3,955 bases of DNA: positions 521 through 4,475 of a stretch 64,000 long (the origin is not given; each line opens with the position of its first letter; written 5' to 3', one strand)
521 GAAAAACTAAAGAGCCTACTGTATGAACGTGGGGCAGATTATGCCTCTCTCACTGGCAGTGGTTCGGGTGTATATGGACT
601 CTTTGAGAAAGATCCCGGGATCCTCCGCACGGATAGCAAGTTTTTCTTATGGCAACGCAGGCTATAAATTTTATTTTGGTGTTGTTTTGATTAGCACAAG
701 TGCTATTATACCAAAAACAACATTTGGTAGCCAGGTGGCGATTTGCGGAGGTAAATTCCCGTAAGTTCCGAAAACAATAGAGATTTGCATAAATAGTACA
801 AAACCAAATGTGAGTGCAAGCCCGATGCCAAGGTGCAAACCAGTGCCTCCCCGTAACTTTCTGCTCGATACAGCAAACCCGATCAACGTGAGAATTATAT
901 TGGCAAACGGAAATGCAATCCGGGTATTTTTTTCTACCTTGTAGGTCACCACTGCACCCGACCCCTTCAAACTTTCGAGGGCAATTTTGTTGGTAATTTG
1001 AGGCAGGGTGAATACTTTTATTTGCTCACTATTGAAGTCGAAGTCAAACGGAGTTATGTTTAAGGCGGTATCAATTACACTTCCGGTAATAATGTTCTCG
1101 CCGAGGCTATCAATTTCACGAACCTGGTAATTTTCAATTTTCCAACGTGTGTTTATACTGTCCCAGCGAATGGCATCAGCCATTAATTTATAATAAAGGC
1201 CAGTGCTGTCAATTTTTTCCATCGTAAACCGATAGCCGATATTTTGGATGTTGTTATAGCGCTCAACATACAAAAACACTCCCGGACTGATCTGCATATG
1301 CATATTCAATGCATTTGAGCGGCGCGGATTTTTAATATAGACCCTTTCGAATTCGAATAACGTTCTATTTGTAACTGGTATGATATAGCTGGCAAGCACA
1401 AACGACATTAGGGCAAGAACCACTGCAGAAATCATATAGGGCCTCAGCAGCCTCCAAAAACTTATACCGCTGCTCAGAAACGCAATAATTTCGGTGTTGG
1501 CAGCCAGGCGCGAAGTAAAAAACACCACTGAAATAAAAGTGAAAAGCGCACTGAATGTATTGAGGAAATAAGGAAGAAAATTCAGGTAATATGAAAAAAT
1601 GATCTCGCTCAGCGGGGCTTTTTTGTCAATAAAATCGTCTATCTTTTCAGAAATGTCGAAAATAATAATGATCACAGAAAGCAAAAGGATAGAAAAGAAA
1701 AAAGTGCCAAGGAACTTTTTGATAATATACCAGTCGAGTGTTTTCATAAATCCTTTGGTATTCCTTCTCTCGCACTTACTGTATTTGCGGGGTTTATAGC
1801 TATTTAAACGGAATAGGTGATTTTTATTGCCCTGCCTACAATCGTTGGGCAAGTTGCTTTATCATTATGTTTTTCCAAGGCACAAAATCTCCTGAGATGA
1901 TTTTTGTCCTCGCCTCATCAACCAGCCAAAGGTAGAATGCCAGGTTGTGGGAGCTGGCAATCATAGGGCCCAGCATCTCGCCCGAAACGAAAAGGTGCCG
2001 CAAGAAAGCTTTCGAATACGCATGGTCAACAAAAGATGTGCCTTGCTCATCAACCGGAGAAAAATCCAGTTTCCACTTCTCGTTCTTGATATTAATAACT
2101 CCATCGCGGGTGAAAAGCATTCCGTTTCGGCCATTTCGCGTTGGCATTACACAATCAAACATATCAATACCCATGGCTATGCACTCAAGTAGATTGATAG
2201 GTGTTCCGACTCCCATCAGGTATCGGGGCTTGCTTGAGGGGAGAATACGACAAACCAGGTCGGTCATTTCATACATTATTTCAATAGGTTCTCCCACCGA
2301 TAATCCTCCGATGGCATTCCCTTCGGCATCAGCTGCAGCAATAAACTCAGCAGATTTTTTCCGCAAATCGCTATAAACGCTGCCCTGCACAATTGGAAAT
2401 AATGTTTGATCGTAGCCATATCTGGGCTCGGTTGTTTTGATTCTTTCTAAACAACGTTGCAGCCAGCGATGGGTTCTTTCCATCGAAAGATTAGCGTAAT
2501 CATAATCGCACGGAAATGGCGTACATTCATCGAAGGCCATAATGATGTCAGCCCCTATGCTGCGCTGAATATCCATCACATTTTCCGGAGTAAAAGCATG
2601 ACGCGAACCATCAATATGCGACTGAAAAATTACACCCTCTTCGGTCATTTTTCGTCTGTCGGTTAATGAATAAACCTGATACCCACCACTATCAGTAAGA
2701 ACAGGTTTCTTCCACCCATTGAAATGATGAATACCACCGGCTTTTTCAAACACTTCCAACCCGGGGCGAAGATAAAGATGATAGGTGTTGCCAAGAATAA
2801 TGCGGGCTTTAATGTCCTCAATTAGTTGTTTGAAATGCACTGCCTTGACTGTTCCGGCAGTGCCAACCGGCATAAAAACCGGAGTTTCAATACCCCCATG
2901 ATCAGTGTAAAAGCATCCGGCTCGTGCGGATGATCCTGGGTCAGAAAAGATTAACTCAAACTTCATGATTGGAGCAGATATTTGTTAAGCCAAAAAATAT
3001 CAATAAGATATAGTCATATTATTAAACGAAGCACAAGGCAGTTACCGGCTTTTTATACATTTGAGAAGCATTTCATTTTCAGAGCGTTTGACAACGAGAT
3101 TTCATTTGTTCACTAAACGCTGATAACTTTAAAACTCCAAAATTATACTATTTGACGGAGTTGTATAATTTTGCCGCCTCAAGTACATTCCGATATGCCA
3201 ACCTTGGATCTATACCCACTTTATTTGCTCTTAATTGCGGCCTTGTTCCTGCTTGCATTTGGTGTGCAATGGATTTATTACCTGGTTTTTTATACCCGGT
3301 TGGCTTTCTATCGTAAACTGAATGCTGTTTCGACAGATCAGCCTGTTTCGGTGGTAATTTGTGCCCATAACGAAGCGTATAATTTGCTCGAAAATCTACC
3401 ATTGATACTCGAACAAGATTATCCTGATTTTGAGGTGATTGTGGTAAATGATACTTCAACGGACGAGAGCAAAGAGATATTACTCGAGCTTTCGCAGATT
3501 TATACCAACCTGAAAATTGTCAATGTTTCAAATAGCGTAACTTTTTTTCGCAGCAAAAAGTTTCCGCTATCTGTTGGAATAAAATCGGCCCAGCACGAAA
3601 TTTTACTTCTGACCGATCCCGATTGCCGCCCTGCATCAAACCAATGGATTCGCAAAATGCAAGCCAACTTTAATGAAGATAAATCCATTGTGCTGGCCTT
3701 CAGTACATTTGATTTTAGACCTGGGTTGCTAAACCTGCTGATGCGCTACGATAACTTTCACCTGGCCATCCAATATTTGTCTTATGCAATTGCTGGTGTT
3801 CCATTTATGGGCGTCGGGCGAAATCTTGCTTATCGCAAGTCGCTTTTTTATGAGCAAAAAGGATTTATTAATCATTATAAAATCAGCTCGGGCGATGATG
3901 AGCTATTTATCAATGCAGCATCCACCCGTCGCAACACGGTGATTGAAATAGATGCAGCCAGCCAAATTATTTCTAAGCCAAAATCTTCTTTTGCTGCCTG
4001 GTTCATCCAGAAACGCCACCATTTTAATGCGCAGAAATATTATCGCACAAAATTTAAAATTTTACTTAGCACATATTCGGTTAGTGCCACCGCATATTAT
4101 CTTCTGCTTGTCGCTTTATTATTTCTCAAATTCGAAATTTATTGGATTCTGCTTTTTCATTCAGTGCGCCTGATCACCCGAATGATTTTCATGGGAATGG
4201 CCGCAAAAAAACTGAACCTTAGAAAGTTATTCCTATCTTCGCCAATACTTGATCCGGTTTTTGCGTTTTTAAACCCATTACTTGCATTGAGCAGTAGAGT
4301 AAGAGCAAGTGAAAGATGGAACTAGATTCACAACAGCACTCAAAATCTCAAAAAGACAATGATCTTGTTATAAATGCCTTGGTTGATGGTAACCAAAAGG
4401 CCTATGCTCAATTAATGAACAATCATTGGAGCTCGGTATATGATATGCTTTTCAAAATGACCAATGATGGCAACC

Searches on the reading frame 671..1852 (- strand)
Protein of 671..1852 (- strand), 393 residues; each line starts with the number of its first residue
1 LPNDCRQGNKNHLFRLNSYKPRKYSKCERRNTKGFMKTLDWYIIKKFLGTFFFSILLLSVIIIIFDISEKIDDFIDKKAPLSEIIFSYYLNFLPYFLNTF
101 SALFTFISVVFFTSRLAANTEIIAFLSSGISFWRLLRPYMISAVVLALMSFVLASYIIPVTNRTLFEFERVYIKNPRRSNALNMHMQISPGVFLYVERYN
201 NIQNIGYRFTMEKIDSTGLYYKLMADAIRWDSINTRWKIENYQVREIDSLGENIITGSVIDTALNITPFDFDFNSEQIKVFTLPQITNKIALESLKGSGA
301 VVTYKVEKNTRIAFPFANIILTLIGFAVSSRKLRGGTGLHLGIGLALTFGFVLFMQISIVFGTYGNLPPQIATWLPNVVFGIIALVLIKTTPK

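Call 62: search_protein_families(library=pfam, proteins=[window:671-1852:-], max_evalue=0.00001)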
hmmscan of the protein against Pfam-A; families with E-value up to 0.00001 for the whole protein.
window:671-1852:- (393 aa): 1 family
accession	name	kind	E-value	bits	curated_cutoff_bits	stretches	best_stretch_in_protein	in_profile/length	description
PF03739.19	LptF_LptG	-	7e-64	216.5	27.9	1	41-389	1-352/353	Lipopolysaccharide export system permease LptF/LptG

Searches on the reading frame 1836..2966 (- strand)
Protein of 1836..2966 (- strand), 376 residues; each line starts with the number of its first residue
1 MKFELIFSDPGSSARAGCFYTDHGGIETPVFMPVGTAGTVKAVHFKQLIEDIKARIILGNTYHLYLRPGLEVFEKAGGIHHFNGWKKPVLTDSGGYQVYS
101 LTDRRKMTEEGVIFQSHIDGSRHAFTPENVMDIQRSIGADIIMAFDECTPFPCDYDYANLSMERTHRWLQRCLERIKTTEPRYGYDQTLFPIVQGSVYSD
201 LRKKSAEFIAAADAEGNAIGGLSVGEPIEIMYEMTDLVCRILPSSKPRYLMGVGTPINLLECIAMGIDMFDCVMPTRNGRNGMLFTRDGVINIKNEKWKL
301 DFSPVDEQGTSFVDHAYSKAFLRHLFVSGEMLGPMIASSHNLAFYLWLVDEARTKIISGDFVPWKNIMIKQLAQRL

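Call 62: search_protein_families(library=pfam, proteins=[window:1836-2966:-], max_evalue=0.00001)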
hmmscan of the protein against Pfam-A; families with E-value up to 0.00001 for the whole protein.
window:1836-2966:- (376 aa): 1 family
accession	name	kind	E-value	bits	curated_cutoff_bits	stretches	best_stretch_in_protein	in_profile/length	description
PF01702.25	TGT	-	1.7e-149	498.2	26.3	1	13-372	2-355/357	Queuine tRNA-ribosyltransferase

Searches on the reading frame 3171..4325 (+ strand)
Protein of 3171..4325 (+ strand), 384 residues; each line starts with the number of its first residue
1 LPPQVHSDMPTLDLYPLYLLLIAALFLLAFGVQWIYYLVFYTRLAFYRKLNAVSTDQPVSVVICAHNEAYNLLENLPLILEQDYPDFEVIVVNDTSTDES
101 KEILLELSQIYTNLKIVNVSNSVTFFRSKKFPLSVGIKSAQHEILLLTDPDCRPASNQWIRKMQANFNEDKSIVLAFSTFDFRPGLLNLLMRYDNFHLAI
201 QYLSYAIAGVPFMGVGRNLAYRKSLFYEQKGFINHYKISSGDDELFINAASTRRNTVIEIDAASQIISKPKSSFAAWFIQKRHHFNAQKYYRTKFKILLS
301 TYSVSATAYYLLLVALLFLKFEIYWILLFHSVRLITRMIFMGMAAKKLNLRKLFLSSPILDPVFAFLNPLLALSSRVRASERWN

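Call 62: search_protein_families(library=pfam, proteins=[window:3171-4325:+], max_evalue=0.00001)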
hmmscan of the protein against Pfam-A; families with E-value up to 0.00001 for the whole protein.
window:3171-4325:+ (384 aa): 2 families
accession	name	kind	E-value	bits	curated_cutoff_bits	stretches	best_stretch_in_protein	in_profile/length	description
PF00535.33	Glycos_transf_2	-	5.5e-19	69.2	23.3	1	60-226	1-164/168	Glycosyl transferase family 2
PF13641.12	Glyco_tranf_2_3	-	5.3e-08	33.6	27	1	58-167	2-111/230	Glycosyltransferase like family 2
